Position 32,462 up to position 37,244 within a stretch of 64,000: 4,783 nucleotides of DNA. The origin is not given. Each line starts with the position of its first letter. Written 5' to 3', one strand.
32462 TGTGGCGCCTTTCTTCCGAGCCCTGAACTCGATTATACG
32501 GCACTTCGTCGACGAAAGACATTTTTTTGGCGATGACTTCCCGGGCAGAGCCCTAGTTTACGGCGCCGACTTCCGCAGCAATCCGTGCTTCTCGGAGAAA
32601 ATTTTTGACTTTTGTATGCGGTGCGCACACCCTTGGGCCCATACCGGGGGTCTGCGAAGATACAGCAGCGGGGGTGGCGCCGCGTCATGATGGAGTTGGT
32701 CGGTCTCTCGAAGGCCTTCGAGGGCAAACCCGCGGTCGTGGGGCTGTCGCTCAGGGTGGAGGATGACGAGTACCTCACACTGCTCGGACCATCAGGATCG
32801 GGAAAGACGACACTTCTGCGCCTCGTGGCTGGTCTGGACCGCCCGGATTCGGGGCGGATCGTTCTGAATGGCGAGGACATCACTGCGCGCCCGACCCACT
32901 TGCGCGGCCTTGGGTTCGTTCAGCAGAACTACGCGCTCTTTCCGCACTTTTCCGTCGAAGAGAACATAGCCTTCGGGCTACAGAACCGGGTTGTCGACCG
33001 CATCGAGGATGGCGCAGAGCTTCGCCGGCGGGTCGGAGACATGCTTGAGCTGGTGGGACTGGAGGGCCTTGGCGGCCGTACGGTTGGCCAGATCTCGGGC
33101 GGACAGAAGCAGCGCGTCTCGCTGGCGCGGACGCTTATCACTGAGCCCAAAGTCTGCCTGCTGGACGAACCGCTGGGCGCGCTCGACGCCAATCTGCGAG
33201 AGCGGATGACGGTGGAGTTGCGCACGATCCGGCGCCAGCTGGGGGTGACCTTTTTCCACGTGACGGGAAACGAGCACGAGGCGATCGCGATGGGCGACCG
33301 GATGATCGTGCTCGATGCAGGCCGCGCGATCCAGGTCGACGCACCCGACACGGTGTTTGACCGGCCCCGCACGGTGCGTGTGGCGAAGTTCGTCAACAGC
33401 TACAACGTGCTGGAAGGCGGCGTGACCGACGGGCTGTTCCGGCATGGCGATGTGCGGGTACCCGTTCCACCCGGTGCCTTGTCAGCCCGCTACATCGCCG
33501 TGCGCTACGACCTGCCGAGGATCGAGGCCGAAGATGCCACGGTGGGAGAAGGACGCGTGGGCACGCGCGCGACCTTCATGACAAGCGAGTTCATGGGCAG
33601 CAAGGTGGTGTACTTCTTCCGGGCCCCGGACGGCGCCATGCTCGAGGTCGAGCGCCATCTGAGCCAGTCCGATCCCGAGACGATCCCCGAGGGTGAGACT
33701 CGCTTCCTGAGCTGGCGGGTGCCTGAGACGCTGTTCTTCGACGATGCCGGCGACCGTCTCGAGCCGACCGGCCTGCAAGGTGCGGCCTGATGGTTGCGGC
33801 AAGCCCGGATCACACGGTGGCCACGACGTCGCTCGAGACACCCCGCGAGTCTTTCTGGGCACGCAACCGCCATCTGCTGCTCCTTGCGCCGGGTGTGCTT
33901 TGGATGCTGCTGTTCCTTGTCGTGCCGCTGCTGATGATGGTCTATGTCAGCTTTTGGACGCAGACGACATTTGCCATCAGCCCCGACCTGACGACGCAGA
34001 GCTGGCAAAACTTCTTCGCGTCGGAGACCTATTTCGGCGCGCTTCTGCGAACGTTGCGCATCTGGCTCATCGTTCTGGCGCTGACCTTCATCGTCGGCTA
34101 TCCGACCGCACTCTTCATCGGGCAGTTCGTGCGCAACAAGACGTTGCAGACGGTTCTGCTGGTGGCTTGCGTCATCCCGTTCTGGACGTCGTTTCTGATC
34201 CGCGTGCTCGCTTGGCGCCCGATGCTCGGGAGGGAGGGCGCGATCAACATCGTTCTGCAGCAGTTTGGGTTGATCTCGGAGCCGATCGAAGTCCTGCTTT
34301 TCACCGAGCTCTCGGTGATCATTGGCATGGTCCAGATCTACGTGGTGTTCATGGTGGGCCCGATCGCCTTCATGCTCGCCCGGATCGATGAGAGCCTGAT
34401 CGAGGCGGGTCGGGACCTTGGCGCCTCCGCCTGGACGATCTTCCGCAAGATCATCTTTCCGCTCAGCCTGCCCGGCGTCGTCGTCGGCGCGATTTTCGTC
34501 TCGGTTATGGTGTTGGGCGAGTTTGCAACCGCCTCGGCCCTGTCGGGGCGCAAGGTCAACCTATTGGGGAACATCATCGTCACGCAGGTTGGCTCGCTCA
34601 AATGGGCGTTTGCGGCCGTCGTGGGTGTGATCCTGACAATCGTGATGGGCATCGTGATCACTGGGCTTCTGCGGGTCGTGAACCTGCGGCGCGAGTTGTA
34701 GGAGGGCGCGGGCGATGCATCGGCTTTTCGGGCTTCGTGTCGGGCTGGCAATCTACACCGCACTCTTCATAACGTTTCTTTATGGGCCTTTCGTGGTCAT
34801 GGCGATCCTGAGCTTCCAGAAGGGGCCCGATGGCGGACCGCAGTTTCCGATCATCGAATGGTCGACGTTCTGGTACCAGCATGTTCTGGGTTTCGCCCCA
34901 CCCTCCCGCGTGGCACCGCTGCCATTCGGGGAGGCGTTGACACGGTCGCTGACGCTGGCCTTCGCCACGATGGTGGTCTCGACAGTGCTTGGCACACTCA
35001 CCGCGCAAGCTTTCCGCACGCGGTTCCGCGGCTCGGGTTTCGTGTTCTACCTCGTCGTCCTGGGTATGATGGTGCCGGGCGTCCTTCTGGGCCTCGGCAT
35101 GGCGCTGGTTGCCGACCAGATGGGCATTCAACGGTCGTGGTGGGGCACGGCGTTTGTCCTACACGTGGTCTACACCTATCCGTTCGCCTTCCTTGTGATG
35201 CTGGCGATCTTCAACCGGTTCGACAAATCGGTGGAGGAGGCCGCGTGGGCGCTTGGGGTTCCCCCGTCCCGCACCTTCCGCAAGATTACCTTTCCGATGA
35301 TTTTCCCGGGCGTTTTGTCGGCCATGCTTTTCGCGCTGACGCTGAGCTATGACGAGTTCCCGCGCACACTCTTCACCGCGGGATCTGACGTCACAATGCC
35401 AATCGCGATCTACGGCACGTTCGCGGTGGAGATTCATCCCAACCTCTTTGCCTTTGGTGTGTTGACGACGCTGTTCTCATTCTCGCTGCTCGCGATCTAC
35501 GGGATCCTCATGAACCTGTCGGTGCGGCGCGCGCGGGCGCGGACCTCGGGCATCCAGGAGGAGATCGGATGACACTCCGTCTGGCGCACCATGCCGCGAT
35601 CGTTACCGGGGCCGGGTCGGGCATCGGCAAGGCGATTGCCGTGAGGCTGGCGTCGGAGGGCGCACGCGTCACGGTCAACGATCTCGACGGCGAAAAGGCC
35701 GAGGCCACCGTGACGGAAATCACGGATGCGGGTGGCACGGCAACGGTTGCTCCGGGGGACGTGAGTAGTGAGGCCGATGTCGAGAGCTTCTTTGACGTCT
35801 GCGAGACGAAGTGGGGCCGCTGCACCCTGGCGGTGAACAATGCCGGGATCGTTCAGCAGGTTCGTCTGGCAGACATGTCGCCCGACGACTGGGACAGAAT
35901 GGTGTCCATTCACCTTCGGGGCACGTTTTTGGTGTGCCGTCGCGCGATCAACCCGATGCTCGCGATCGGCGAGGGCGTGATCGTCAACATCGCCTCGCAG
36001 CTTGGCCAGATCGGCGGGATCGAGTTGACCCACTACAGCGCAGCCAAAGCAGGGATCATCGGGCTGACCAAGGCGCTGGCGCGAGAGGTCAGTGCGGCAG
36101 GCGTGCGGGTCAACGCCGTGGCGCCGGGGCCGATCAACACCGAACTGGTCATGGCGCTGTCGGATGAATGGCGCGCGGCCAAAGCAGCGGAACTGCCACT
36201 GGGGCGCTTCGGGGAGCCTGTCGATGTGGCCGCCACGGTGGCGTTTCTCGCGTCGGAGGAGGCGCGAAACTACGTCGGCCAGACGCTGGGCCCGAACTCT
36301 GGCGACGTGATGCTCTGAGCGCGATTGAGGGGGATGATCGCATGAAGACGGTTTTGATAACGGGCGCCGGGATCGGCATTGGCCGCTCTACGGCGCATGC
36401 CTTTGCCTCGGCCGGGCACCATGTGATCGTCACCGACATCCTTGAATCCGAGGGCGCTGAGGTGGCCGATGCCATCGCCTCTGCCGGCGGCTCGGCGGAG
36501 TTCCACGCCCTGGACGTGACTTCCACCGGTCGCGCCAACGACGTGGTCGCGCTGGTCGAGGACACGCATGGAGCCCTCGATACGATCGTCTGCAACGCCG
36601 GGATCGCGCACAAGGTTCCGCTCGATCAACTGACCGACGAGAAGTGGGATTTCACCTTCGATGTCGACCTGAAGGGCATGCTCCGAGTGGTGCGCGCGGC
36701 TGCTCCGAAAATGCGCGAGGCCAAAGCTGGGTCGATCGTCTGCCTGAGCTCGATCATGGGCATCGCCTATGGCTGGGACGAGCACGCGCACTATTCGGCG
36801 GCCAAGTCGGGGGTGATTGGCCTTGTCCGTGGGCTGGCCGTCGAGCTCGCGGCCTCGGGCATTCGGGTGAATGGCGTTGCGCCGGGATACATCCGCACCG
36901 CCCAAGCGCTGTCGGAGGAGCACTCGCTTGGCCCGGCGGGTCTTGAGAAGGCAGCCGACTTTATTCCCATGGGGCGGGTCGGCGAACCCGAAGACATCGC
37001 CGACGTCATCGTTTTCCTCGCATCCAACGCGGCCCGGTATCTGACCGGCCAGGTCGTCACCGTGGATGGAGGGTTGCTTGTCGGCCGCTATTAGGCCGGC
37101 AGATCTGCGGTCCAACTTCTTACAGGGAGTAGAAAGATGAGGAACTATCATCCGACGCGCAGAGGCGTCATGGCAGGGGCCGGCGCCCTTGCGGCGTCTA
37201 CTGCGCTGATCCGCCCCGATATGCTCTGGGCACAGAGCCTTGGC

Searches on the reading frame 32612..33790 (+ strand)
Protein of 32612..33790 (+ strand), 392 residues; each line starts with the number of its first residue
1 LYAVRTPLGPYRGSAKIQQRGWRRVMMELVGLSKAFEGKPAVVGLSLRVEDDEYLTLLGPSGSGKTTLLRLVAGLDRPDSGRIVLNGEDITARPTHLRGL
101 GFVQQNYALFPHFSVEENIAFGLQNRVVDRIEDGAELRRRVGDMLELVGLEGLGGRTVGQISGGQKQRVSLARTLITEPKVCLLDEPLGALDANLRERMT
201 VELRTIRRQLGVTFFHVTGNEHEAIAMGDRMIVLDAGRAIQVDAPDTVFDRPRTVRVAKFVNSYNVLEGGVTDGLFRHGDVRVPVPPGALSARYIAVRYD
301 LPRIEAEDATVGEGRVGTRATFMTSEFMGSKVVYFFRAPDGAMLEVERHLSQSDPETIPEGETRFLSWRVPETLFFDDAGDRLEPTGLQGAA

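Call 44: search_protein_families(library=pfam, proteins=[window:32612-33790:+], max_evalue=0.001)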
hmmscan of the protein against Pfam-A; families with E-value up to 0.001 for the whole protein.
window:32612-33790:+ (392 aa): 2 families
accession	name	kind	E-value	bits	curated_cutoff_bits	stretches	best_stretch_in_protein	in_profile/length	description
PF00005.33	ABC_tran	-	9e-34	117.5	25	1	44-188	3-136/137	ABC transporter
PF08402.16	TOBE_2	-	1.5e-05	25.5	21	1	314-371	15-71/76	TOBE domain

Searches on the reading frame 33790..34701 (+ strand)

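Call 44: search_protein_families(library=pfam, proteins=[window:33790-34701:+], max_evalue=0.001)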
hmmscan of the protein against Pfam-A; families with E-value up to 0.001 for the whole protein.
window:33790-34701:+ (303 aa): 1 family
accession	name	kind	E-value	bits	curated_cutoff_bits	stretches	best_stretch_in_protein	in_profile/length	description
PF00528.27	BPD_transp_1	-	8e-13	49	26.4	1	103-300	1-181/184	Binding-protein-dependent transport system inner membrane component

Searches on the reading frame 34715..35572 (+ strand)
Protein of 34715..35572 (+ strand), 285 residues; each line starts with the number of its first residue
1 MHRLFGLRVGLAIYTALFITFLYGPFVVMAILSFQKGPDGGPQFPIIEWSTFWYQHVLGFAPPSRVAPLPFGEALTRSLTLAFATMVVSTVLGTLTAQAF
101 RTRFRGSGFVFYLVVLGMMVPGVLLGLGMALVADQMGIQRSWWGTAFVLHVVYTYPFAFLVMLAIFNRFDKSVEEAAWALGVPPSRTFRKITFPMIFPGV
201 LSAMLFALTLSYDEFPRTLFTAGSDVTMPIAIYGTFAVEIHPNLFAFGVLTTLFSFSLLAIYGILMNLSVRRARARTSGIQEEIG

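Call 44: search_protein_families(library=pfam, proteins=[window:34715-35572:+], max_evalue=0.001)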
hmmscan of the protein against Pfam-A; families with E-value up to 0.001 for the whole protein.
window:34715-35572:+ (285 aa): 1 family
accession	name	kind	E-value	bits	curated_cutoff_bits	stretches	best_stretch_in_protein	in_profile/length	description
PF00528.27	BPD_transp_1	-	3.2e-16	60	26.4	1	90-272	2-181/184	Binding-protein-dependent transport system inner membrane component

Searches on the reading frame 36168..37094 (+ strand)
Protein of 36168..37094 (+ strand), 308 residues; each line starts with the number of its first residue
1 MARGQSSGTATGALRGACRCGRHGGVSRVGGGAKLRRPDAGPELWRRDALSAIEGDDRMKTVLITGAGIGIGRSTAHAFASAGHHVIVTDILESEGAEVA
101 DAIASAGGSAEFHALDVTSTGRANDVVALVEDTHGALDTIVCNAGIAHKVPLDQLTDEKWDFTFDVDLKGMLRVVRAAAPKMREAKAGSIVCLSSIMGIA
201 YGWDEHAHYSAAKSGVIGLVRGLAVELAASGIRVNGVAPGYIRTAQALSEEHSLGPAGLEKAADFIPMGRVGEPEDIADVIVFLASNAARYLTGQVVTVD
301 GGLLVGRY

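Call 45: search_protein_families(library=pfam, proteins=[window:36168-37094:+], max_evalue=0.001)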
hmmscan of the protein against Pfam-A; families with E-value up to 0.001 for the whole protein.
window:36168-37094:+ (308 aa): 5 families
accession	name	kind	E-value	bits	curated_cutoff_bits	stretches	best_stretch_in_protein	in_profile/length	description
PF13561.12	adh_short_C2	-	2e-62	211.3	27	1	67-303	2-235/236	Enoyl-(Acyl carrier protein) reductase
PF00106.31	adh_short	-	6e-51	173.2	26.6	1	60-246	1-186/195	short chain dehydrogenase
PF08659.16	KR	-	3.5e-13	50.3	22.6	1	61-220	2-160/180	KR domain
PF23441.1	SDR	-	3.8e-07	30.2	27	1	174-304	129-256/258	SDR-like rossmann domain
PF01370.27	Epimerase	-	0.0001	22.2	20.9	1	62-205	1-123/240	NAD dependent epimerase/dehydratase family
